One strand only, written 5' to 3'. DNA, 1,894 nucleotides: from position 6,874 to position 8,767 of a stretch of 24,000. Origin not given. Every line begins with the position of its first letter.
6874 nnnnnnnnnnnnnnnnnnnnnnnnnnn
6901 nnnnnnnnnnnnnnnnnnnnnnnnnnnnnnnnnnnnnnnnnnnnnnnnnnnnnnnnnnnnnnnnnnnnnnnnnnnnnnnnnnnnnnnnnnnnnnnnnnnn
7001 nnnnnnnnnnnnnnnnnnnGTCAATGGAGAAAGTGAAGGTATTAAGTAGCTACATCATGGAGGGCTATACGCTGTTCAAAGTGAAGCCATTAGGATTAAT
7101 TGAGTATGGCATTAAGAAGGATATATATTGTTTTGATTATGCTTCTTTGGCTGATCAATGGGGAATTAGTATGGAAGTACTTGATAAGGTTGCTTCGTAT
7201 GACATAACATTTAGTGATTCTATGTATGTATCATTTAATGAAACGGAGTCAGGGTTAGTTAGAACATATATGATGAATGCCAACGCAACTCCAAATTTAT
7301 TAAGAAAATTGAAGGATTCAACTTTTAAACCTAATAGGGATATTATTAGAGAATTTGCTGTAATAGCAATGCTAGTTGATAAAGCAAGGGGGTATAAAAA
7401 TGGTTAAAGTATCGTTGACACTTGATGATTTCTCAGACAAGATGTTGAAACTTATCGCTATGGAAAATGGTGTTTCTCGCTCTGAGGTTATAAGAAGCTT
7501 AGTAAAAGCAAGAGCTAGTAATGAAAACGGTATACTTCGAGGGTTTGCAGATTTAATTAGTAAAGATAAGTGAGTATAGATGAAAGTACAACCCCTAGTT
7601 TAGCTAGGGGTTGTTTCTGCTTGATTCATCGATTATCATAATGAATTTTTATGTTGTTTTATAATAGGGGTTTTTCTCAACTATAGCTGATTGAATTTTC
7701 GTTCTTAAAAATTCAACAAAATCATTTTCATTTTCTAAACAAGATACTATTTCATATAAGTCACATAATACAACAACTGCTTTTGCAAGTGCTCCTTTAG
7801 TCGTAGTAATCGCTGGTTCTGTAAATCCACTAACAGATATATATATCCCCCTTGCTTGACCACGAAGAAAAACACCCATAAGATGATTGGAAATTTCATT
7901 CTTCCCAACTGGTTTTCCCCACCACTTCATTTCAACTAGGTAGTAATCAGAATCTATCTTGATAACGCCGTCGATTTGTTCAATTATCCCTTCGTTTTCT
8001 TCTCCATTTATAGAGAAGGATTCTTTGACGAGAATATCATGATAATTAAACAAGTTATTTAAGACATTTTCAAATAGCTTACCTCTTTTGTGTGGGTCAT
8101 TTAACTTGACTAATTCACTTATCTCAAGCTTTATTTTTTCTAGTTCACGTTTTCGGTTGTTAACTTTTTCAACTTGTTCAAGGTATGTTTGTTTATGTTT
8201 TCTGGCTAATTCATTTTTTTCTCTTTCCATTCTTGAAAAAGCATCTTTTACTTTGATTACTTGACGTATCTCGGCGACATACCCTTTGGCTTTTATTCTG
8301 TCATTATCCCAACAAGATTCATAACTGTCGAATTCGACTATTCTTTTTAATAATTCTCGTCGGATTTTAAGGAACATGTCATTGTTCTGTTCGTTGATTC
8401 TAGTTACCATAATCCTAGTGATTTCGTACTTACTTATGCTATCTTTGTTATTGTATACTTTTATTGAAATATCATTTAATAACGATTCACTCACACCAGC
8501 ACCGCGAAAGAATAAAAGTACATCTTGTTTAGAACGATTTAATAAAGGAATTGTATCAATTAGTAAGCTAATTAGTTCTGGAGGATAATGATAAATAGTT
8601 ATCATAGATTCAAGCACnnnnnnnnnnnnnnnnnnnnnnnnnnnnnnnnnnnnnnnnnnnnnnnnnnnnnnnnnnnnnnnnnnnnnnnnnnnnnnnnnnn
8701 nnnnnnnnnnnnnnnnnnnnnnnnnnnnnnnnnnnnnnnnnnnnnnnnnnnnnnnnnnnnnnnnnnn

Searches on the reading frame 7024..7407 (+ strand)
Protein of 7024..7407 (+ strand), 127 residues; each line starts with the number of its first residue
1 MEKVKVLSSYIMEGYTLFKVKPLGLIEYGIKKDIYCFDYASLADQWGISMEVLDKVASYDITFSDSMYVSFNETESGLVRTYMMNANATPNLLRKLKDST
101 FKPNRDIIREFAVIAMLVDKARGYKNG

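Call 9: search_protein_families(library=pfam, proteins=[window:7024-7407:+], max_evalue=0.1)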
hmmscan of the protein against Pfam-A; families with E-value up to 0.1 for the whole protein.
window:7024-7407:+ (127 aa): 0 families

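Call 11: search_protein_families(library=phrogs, proteins=[window:7024-7407:+], max_evalue=0.1)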
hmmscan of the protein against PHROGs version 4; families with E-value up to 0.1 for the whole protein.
window:7024-7407:+ (127 aa): 1 family
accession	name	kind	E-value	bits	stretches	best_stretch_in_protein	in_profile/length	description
phrog_15425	-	unknown function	0.0087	17.3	1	3-40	18-56/104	-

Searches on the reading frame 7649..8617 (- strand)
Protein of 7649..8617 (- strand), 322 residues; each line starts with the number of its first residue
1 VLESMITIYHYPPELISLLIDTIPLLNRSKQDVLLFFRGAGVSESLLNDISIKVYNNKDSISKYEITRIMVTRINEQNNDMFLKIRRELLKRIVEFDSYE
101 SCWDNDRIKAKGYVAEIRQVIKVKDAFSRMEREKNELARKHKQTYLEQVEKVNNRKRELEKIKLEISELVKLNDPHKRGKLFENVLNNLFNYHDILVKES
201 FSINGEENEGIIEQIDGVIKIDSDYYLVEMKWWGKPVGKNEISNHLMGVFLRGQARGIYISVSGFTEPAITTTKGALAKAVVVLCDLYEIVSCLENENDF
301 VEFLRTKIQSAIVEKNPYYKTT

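Call 8: search_protein_families(library=padloc, proteins=[window:7649-8617:-], max_evalue=0.1)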
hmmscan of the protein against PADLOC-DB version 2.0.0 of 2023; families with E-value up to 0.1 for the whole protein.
window:7649-8617:- (322 aa): 1 family
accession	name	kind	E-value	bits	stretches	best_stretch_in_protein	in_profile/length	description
PDLC03657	mREase_IV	-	0.0026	15.1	1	214-281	208-279/317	Type IV methyl-directed restriction enzyme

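Call 9: search_protein_families(library=pfam, proteins=[window:7649-8617:-], max_evalue=0.1)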
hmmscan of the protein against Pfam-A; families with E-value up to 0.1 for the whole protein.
window:7649-8617:- (322 aa): 3 families
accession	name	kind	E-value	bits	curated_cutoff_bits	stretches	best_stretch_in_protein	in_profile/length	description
PF04471.18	Mrr_cat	-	3.5e-07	30.8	21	1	213-292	34-113/115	Restriction endonuclease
PF10904.13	DUF2694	-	0.078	13.5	22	0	246-302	13-69/97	Protein of unknown function (DUF2694)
PF16515.11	HIP1_clath_bdg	-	0.096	13.5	28.8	0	118-168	13-63/99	Clathrin-binding domain of Huntingtin-interacting protein 1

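Call 10: search_protein_families(library=ncbifam, proteins=[window:7649-8617:-], max_evalue=0.1)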
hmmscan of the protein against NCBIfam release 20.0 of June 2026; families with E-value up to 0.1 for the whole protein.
window:7649-8617:- (322 aa): 0 families

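Call 11: search_protein_families(library=phrogs, proteins=[window:7649-8617:-], max_evalue=0.1)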
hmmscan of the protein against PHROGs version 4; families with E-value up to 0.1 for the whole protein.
window:7649-8617:- (322 aa): 0 families

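Call 99: search_dna_similar(query=window:7649-8617:-, collection=plasmids, mode=protein, max_evalue=0.00001, max_rows=25)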
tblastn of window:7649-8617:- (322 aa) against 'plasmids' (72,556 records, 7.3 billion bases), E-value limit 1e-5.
Records with a match: 25; places in all: 25; records where one place covers at least 80% of the query: 9.
Best place of each record, by identity: <60% 25.
By first word of the organism name: Agrobacterium 3; Sinorhizobium 3; Chryseobacterium 2; Delftia 2; Aminobacter 2; Acinetobacter 2; Vibrio 2; Klebsiella 1; Azotobacter 1; Citrobacter 1; and 6 more.
By predicted mobility (MOB-suite, as given by PLSDB): conjugative 15; non-mobilizable 8; mobilizable 2.
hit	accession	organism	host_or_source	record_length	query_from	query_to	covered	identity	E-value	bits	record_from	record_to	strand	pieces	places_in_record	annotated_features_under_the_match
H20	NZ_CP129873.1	Klebsiella pneumoniae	Homo sapiens,whole organism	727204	8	319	97%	44.8%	1e-70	244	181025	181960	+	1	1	restriction endonuclease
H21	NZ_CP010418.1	Azotobacter chroococcum NCIMB 8003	cell culture,soil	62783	9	320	97%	44.5%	5e-68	237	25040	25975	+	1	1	restriction endonuclease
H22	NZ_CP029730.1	Citrobacter sp. CRE-46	-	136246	9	320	97%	44.3%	4e-70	243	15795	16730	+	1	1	restriction endonuclease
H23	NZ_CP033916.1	Chryseobacterium shandongense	Zimmer water bag,Zimmer water bag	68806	5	318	98%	29.7%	7e-14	80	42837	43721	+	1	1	restriction endonuclease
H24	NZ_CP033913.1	Chryseobacterium shandongense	Homo sapiens,CEREBRAL SPINAL FLUID ...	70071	5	318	98%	29.7%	7e-14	80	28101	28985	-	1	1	restriction endonuclease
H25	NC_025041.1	Sulfobacillus thermotolerans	-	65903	11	311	93%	23.7%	3e-10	69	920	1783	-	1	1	restriction endonuclease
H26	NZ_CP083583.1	Kovacikia minuta CCNUW1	cell culture,fresh water lake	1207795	7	311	95%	22.8%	2e-8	64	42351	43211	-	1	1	record has no annotation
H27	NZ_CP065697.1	Delftia acidovorans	-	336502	4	311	96%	20.2%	8e-8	61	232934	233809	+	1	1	restriction endonuclease | nucleotidyl transferase AbiEii/AbiGii toxin family protein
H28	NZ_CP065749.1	Delftia lacustris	-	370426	4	311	96%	20.2%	8e-8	61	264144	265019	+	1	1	restriction endonuclease | nucleotidyl transferase AbiEii/AbiGii toxin family protein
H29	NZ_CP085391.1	Cytobacillus firmus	single cell,soil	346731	175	318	45%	33.8%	6e-11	71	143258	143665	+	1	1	restriction endonuclease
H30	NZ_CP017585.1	Pantoea stewartii subsp. stewartii DC283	Zea mays,Strain was received from ...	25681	175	320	45%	31.5%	5e-6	56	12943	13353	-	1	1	restriction endonuclease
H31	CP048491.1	Agrobacterium tumefaciens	walnut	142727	175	320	45%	31.1%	5e-8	62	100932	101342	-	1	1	hypothetical protein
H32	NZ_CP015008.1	Aminobacter aminovorans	cell culture,soil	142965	175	311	43%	33.1%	6e-9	65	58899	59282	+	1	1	restriction endonuclease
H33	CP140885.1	Sinorhizobium meliloti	Medicago lupulina,whole organism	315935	175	320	45%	30.5%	9e-10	67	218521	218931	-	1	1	restriction endonuclease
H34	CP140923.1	Sinorhizobium meliloti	Medicago lupulina,whole organism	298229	175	320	45%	30.5%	1e-9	67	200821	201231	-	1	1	restriction endonuclease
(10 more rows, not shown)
